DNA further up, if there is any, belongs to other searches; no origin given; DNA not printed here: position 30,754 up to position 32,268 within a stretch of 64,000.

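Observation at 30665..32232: Single heptosyltransferase gene inserted at the 3' end of comM, flanked by diverged about 95-nt direct repeats of the comM terminus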

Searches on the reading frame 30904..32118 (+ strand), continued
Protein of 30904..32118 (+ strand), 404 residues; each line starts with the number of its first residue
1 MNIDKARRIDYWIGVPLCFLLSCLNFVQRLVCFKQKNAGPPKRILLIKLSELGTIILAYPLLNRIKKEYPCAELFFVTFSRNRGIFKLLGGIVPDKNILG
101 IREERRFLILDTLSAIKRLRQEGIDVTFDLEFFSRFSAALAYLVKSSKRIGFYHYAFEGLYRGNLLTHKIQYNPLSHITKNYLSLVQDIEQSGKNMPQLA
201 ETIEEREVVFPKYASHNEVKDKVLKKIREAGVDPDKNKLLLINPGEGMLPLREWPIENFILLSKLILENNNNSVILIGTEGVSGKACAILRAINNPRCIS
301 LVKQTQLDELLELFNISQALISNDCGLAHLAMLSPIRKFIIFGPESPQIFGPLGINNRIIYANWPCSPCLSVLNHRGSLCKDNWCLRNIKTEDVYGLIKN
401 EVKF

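Call 20: find_encoding_contigs(protein=P0014, flank=6000, max_places=2)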
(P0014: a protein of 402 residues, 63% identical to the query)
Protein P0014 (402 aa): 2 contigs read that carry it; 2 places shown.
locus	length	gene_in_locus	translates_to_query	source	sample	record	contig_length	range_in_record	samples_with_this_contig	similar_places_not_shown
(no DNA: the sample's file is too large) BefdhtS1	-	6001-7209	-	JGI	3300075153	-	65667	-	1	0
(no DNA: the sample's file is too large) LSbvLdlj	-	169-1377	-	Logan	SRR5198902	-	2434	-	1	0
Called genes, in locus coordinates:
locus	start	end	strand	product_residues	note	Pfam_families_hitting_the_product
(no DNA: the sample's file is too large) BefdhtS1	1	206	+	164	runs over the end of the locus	-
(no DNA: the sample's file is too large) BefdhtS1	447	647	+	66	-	-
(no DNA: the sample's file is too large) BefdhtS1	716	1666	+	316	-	PF04055:Radical_SAM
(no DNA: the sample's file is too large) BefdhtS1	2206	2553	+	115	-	PF07238:PilZ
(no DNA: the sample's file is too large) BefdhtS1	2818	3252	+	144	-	-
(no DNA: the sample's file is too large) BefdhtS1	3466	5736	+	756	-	PF00515:TPR_1, PF13414:TPR_11, PF00515:TPR_1, PF00515:TPR_1, PF13414:TPR_11, PF13424:TPR_12, PF00515:TPR_1, PF07719:TPR_2, +47 more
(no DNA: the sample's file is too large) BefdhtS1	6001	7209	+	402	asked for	PF01075:Glyco_transf_9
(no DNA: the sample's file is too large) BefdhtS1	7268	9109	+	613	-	PF13181:TPR_8 (faint), PF13424:TPR_12 (faint), PF13431:TPR_17 (faint), PF13231:PMT_2, PF13432:TPR_16 (weak), PF00515:TPR_1 (weak), PF07719:TPR_2 (weak), PF13414:TPR_11, +4 more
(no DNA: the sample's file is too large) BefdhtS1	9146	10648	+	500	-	-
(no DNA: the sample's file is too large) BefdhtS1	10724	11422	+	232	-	PF00535:Glycos_transf_2, PF10111:Glyco_tranf_2_2 (weak), PF13641:Glyco_tranf_2_3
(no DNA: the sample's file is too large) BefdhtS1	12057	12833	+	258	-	PF02698:DUF218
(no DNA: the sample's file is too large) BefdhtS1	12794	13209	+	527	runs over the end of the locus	PF00501:AMP-binding, PF13193:AMP-binding_C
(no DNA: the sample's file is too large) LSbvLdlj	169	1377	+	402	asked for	PF01075:Glyco_transf_9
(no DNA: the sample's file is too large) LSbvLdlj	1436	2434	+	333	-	?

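Call 21: find_related_loci(query=window:30904-32118:+, collection=metagenome_contigs, flank=7000)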
Query window:30904-32118:+ (404 aa) in metagenome_contigs; peptide patterns used: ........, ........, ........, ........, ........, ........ (x = any residue, [..] = any of these).
82 stretches matched a pattern; 15 encode a relative of the query (tblastn E <= 1e-3); 15 distinct loci.
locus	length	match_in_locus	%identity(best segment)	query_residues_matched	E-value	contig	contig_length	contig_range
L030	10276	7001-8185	67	1-395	0e+0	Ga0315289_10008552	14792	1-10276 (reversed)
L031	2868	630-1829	63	1-398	1e-178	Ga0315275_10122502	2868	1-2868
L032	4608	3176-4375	61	1-398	7e-170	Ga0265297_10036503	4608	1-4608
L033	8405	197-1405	55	1-403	2e-151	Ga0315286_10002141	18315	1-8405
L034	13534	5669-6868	55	3-402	2e-150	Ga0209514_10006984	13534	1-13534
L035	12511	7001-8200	55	3-402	2e-150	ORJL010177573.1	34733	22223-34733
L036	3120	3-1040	63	55-398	6e-157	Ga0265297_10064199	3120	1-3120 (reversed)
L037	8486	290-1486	55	1-398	9e-149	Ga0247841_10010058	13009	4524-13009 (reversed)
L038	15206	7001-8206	51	1-404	5e-130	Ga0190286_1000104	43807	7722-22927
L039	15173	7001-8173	45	1-394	2e-110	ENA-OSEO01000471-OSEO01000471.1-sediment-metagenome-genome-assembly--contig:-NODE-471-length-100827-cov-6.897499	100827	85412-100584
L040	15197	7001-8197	42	1-403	2e-104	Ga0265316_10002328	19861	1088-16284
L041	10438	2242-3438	42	1-403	2e-104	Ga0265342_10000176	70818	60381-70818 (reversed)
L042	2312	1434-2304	30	53-357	6e-17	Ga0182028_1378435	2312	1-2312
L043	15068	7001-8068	24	43-400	2e-12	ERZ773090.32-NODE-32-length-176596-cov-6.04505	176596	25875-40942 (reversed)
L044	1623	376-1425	23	43-394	4e-12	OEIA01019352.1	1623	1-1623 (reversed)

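Call 22: find_encoding_contigs(protein=P0001, flank=6000, max_places=3)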
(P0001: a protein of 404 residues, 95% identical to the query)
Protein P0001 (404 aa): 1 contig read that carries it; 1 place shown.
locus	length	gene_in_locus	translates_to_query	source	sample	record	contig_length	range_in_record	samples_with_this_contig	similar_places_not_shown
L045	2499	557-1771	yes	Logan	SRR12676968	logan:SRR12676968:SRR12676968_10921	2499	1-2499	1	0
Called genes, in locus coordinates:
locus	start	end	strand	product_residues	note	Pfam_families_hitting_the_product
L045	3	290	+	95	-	?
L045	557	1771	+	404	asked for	PF01075:Glyco_transf_9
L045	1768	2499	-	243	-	?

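Call 44: find_encoding_contigs(protein=P0009, flank=6000, max_places=2)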
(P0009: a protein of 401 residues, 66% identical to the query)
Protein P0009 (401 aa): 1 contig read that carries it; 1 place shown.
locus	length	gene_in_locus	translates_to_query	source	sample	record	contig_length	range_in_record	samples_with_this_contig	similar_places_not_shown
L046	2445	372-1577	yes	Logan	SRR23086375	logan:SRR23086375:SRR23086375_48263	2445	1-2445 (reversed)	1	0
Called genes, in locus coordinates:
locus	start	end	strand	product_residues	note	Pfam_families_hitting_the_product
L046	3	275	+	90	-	?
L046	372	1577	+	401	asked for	PF01075:Glyco_transf_9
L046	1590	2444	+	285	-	?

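Call 45: find_encoding_contigs(protein=P0010, flank=7000, max_places=2)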
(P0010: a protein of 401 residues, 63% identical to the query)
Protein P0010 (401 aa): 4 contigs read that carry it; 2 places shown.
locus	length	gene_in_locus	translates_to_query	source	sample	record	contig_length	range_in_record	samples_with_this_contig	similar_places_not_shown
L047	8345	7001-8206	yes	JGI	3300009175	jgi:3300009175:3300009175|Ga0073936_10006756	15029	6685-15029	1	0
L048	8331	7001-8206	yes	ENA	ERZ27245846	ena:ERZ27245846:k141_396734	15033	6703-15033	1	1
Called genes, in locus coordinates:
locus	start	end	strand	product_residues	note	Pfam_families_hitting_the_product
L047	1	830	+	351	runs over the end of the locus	PF09952:AbiEi_2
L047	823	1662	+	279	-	-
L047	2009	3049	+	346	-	PF13310:Virulence_RhuM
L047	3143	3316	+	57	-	-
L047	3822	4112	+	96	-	PF13560:HTH_31 (weak), PF01381:HTH_3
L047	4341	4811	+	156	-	-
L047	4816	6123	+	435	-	PF13657:Couple_hipA, PF07804:HipA_C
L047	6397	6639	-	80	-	-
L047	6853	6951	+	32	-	-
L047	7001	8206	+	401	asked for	PF01075:Glyco_transf_9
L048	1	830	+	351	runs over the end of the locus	PF09952:AbiEi_2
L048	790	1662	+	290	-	-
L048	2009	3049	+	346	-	PF13310:Virulence_RhuM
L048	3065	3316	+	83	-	-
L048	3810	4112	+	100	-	PF13560:HTH_31 (faint), PF01381:HTH_3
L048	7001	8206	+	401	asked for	PF01075:Glyco_transf_9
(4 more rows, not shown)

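Call 46: find_encoding_contigs(protein=P0003, flank=6000, max_places=2)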
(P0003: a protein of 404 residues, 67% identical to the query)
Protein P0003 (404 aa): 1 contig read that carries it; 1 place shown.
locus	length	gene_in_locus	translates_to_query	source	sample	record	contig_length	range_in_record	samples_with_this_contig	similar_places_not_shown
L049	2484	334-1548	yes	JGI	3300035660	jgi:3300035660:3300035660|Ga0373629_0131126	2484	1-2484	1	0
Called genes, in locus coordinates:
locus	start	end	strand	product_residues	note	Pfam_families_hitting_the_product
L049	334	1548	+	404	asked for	PF01075:Glyco_transf_9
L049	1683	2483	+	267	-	?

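Call 47: find_encoding_contigs(protein=P0004, flank=6000, max_places=2)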
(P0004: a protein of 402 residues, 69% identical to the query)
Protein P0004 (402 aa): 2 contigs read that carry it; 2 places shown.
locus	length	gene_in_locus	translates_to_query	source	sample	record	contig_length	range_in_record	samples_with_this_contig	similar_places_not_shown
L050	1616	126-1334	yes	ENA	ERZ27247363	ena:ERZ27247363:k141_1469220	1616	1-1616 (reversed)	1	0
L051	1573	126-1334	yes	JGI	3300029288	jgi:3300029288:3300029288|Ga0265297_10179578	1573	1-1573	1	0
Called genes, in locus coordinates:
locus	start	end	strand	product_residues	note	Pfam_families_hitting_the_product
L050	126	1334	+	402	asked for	PF01075:Glyco_transf_9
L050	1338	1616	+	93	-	?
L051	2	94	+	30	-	?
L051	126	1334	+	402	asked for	PF01075:Glyco_transf_9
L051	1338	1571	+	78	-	?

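Call 68: search_protein_families(library=pfam, max_evalue=0.001, proteins=[L046:1590-2444:+, L050:1338-1616:+, L030:8242-10026:+])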
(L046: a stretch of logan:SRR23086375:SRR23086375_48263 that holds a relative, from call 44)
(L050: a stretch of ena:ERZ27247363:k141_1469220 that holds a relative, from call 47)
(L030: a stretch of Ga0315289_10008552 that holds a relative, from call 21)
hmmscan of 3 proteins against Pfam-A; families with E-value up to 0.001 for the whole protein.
L046:1590-2444:+ (285 aa): 1 family
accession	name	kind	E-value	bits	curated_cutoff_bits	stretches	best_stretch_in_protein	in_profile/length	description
PF00501.34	AMP-binding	-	6.6e-70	236.3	29.9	1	11-266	2-272/384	AMP-binding enzyme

L050:1338-1616:+ (93 aa): 0 families

L030:8242-10026:+ (594 aa): 17 families
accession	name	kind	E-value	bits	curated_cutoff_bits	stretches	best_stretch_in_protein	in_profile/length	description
PF07719.23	TPR_2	-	1.1e-29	100.5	27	3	478-509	1-32/34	Tetratricopeptide repeat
PF00515.34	TPR_1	-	1.8e-29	100.7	27.8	3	480-510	3-33/34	Tetratricopeptide repeat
PF13414.12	TPR_11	-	1.6e-25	88.9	26.8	3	488-526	4-42/42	TPR repeat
PF13431.12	TPR_17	-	2.8e-21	74.4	24.4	2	501-532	2-33/34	Tetratricopeptide repeat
PF13181.12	TPR_8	-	5.1e-20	70.3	25.7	2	513-543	2-32/34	Tetratricopeptide repeat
PF13424.12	TPR_12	-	1.7e-17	63.8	30.1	2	514-575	5-74/77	Tetratricopeptide repeat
PF13432.12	TPR_16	-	1.5e-16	60.9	32.7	2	518-579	3-64/65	Tetratricopeptide repeat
PF14559.12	TPR_19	-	3.6e-16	59.7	25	1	526-583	5-62/68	Tetratricopeptide repeat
PF13428.12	TPR_14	-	8.4e-14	51.2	23.5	0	483-519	6-42/44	Tetratricopeptide repeat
PF13176.12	TPR_7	-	1.6e-11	43.8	27.9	0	514-542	1-29/36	Tetratricopeptide repeat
PF13374.12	TPR_10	-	3.1e-11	43.4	27.5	1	547-575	3-31/42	Tetratricopeptide repeat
PF13174.12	TPR_6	-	9.3e-10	38.9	26.3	0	484-507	6-29/33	Tetratricopeptide repeat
PF23914.1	TPR_CcmH_CycH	-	2.7e-08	34.3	42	1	471-579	43-154/158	Cytochrome c-type biogenesis protein H TPR domain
PF12895.13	ANAPC3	-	1.3e-07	32.2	27.2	0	504-571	15-81/82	Anaphase-promoting complex, cyclosome, subunit 3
PF25063.1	ARM_TT21_C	-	1.4e-05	25.5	35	1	488-585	105-203/209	Tetratricopeptide repeat protein 21 C-terminal ARM domain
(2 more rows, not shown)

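Call 70: find_homologous_proteins(query=L030:10048-10275:-, max_evalue=1e-20)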
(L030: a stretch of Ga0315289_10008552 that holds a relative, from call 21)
Query L030:10048-10275:- (76 aa): 667 proteins with E <= 1e-20 among 4057 candidates; the best 120 are listed.
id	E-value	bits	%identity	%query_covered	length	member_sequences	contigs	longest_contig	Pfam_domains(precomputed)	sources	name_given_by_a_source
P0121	3.7e-33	130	90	93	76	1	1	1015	PF13335.13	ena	-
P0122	5.1e-33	129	86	100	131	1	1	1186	PF13335.13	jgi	-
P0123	1.1e-32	128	82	100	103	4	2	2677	PF13335.13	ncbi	-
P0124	1.7e-32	128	84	100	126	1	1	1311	PF13335.13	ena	-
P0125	7.5e-32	126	86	93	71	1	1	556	PF13335.13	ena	-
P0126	1.4e-31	125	82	100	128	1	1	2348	PF13335.13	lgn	-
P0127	1.9e-31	124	82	100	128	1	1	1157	PF13335.13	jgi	jgi:magnesium chelatase family protein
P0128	2.6e-31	124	80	100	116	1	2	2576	PF13335.13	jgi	-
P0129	3.2e-31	124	79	100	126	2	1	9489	PF13335.13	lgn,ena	-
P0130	3.8e-31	123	84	97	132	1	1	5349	PF13335.13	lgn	-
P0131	5.2e-31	123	79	100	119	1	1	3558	PF13335.13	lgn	-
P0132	5.5e-31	123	78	100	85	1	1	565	PF13335.13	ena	-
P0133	5.6e-31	123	78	100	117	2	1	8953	PF13335.13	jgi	-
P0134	1.0e-30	122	84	97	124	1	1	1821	PF13335.13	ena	-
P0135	1.3e-30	122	81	97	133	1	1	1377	PF13335.13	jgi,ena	-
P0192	7.6e-25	104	83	83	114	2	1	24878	PF13335.13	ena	-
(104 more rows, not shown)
